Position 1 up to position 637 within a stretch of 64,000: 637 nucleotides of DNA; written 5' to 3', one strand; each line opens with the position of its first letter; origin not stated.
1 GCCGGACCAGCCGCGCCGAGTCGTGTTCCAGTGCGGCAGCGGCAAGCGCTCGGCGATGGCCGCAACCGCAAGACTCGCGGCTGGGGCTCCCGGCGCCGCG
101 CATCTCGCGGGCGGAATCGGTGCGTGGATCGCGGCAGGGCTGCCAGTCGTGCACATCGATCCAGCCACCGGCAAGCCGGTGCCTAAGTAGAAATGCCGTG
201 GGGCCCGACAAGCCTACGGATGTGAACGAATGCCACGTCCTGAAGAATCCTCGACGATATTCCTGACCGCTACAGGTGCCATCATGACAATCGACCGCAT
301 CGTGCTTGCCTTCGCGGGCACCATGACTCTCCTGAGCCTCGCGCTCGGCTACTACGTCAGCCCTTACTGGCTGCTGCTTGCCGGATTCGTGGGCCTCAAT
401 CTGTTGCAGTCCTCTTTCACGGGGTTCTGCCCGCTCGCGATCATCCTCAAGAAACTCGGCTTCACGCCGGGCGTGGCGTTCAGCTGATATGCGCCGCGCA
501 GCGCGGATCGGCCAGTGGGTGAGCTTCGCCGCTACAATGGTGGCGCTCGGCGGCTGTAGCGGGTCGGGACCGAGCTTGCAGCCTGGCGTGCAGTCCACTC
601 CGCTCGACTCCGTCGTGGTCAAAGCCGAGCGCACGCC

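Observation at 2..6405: Sulfide:quinone oxidoreductase translationally embedded inside a tripartite RND efflux operon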

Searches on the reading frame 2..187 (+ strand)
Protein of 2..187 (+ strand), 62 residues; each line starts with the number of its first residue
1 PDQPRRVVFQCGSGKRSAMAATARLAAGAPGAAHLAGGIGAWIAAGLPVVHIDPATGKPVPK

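Call 4: search_protein_families(library=pfam, proteins=[window:2-187:+], max_evalue=0.01)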
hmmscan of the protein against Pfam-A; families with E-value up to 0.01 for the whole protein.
window:2-187:+ (62 aa): 1 family
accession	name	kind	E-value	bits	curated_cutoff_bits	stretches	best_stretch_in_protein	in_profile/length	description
PF00581.25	Rhodanese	-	0.00016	22.5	22.2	1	5-44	62-101/102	Rhodanese-like domain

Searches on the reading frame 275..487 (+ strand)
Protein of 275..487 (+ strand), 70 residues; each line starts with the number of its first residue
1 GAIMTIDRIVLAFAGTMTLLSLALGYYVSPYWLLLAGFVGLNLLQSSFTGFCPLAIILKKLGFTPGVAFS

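Call 4: search_protein_families(library=pfam, proteins=[window:275-487:+], max_evalue=0.01)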
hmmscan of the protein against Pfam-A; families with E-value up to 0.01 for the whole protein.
window:275-487:+ (70 aa): 1 family
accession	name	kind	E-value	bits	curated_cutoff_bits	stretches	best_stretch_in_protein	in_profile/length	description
PF11127.14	YgaP-like_TM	-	4.4e-12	46.4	25.3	1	5-59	7-59/66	Inner membrane protein YgaP-like, transmembrane domain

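Call 6: search_protein_families(library=ncbifam, proteins=[window:275-487:+], max_evalue=0.001)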
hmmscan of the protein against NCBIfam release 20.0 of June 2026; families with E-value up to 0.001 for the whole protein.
window:275-487:+ (70 aa): 0 families

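Call 57: search_solved_structures(query=window:284-484:+, max_evalue=1, show_alignments=2)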
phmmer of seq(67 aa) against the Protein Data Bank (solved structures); distinct sequences matched with E-value up to 1: 1.
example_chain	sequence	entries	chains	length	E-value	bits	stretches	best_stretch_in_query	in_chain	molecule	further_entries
2mpn_A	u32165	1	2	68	1.7e-06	31.7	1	5-59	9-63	Inner membrane protein YgaP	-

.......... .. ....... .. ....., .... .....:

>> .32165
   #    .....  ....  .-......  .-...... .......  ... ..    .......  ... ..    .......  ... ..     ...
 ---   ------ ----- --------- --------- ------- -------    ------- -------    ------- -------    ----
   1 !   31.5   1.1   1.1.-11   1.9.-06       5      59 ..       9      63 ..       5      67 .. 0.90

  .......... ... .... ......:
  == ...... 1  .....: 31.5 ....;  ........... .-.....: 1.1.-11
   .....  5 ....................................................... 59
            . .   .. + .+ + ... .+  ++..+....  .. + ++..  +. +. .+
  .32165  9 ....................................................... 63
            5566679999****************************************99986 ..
